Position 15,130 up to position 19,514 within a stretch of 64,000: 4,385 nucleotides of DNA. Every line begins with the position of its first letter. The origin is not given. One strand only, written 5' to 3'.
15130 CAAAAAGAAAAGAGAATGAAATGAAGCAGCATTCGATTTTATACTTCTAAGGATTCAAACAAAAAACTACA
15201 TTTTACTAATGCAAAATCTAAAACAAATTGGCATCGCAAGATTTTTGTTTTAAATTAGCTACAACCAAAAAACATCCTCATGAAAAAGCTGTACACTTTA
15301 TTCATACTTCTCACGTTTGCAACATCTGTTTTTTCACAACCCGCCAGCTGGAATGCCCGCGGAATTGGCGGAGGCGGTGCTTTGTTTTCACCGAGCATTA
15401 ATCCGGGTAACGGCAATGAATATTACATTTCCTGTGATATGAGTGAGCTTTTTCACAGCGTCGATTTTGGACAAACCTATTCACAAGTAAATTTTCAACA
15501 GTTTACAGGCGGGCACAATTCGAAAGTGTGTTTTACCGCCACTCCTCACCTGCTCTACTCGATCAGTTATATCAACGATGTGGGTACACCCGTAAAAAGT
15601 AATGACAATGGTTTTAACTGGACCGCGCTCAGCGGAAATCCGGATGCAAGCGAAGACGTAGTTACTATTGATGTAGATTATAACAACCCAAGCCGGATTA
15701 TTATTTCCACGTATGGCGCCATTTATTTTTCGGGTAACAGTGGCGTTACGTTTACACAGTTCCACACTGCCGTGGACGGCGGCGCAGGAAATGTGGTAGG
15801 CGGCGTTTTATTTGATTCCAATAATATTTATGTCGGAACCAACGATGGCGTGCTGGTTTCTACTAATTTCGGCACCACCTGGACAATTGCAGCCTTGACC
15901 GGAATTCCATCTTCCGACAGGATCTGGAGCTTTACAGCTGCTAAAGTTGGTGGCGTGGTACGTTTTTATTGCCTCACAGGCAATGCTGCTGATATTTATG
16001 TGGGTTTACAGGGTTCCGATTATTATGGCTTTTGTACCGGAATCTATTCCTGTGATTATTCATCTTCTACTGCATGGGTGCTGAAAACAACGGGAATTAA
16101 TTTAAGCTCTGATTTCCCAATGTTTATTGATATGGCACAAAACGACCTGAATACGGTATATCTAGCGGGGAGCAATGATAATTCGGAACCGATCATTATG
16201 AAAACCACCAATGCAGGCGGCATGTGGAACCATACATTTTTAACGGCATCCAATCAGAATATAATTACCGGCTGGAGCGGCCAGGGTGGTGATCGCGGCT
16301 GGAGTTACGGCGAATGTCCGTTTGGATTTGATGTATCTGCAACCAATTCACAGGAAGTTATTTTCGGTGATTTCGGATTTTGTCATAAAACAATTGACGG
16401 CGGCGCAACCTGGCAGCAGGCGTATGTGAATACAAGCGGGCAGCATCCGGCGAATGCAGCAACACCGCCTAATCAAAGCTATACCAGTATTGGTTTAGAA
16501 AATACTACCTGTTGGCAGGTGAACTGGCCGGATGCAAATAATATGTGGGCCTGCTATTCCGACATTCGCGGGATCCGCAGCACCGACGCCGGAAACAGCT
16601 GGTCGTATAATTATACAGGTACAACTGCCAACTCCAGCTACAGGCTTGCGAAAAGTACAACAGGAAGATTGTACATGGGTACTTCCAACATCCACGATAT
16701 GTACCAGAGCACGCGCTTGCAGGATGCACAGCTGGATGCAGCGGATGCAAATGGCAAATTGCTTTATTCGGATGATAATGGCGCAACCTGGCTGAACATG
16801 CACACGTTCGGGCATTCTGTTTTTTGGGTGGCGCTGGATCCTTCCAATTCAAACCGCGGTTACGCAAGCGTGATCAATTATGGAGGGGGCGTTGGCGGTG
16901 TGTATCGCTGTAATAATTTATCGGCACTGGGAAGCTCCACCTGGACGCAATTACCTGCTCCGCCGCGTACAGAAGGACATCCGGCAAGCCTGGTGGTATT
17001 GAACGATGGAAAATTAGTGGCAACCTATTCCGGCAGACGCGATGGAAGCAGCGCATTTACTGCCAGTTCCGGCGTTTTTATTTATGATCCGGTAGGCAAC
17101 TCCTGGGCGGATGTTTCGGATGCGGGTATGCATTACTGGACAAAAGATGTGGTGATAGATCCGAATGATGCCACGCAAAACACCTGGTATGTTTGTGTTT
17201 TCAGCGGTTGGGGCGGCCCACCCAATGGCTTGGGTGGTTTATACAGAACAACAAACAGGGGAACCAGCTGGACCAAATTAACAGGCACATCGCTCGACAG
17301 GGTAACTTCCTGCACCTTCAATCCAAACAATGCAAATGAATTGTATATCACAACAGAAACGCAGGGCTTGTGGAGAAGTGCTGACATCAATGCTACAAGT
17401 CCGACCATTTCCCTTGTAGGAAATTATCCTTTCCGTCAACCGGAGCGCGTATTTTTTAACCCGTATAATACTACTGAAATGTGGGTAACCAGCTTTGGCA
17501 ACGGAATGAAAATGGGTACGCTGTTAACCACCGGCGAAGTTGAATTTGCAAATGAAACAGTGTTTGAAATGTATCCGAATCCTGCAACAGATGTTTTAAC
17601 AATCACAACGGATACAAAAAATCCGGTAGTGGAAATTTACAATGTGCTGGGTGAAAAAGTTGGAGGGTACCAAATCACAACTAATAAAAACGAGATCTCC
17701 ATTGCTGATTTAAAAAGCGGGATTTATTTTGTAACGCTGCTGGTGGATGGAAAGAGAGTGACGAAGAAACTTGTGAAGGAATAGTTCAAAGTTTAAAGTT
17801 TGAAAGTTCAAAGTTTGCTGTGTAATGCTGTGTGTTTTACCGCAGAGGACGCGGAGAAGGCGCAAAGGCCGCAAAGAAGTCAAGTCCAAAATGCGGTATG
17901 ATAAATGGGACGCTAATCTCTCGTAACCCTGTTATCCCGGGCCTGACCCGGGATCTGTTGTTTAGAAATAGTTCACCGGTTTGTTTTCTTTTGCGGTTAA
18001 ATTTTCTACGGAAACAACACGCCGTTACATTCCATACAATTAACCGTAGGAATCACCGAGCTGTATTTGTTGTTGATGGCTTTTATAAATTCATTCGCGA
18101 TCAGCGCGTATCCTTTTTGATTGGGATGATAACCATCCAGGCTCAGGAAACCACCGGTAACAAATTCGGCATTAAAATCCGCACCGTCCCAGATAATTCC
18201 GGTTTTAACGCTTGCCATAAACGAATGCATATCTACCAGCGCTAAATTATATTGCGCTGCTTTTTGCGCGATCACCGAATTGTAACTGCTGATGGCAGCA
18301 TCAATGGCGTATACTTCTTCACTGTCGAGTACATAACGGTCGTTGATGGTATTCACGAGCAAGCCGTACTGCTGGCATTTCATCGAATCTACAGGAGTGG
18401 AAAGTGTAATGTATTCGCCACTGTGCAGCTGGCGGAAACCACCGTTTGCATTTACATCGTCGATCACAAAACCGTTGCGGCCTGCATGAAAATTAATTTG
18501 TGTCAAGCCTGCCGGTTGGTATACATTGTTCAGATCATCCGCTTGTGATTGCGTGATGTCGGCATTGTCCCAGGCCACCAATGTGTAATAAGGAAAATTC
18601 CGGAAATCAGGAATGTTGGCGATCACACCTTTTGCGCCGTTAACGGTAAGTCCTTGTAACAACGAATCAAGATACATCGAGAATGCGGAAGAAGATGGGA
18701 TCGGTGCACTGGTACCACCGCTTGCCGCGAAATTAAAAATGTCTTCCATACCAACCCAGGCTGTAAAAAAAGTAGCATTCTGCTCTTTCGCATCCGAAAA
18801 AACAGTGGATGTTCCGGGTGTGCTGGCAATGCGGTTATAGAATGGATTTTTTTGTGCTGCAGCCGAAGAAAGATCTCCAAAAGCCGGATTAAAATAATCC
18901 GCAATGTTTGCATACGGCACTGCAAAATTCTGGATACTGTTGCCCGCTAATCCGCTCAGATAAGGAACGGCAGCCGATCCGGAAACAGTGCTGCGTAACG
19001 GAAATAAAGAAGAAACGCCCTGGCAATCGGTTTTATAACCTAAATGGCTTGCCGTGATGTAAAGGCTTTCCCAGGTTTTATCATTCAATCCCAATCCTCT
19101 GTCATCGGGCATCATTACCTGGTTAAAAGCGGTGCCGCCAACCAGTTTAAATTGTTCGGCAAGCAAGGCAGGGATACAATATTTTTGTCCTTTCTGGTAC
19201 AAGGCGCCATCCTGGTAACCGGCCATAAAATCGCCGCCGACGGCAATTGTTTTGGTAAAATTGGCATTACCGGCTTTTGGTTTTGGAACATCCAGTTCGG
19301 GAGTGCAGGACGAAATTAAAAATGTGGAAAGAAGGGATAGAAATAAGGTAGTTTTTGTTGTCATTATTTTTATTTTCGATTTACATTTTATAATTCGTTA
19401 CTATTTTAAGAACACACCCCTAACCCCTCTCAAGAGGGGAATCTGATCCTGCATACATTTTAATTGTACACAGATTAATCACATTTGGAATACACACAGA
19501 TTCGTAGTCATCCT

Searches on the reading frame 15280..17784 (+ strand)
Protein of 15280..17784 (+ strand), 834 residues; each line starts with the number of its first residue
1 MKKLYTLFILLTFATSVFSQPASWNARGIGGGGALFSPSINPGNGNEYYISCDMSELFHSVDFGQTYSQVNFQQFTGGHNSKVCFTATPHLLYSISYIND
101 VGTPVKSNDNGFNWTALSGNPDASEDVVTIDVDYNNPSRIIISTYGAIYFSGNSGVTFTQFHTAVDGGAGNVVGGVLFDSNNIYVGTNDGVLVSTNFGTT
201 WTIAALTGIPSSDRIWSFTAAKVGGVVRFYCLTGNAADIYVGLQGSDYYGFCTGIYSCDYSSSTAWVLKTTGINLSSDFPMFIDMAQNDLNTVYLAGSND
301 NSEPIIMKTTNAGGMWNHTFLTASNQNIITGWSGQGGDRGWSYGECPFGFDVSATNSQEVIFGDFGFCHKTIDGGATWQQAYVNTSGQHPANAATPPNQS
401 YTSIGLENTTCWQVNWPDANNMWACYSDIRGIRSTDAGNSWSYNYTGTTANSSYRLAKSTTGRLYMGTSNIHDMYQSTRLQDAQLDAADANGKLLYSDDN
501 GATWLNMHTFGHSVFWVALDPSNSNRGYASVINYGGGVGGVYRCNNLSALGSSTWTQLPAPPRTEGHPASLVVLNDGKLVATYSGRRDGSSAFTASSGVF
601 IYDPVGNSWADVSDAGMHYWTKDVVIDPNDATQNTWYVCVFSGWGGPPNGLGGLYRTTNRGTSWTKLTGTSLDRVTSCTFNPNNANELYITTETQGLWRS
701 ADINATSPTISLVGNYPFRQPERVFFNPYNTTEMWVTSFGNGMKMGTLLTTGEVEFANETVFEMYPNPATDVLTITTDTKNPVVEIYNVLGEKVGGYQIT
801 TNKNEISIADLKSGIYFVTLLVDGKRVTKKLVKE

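Call 10: search_protein_families(library=pfam, proteins=[window:15280-17784:+])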
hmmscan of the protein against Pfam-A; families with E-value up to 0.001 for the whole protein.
window:15280-17784:+ (834 aa): 3 families
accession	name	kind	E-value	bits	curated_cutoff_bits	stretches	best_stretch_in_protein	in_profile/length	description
PF18962.6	Por_Secre_tail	-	4.5e-15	56.1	27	1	764-832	1-74/75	Secretion system C-terminal sorting domain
PF15902.12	Sortilin-Vps10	-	3.2e-11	43.1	33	1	654-736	3-85/446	Sortilin, neurotensin receptor 3,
PF02012.26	BNR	-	0.00054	20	27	0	496-504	2-10/12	BNR/Asp-box repeat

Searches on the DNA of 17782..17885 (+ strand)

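Call 74: search_dna_similar(query=window:17782-17885:+, collection=plasmids, mode=distant, max_evalue=0.01, max_rows=10)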
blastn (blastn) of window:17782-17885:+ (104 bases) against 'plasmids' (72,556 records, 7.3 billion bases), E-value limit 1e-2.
No match.

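Call 75: search_dna_similar(query=window:17782-17885:+, collection=phages, mode=distant, max_evalue=0.01, max_rows=10)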
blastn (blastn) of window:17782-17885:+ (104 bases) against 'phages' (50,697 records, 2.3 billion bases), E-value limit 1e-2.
No match.

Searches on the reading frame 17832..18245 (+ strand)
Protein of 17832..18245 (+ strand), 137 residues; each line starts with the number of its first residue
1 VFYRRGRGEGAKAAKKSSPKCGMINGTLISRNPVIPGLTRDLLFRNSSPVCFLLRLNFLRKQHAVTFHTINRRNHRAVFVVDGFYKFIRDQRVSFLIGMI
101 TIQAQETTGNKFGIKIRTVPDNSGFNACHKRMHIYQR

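Call 10: search_protein_families(library=pfam, proteins=[window:17832-18245:+])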
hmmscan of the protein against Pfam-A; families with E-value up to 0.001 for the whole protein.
window:17832-18245:+ (137 aa): 0 families
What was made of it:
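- Tried and rejected: ORFs that overlap the arrays (41504-41953 and 17832-18245) have no Pfam match (call 10).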

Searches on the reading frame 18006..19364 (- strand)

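Call 10: search_protein_families(library=pfam, proteins=[window:18006-19364:-])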
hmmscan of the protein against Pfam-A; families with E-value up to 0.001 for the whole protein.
window:18006-19364:- (452 aa): 2 families
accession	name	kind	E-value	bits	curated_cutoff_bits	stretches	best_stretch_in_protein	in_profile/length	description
PF00657.28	Lipase_GDSL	-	6.1e-09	36.8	23.6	1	141-426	35-208/208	GDSL-like Lipase/Acylhydrolase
PF13472.12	Lipase_GDSL_2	-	1.8e-05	25.7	32.9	1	350-421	121-178/178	GDSL-like Lipase/Acylhydrolase family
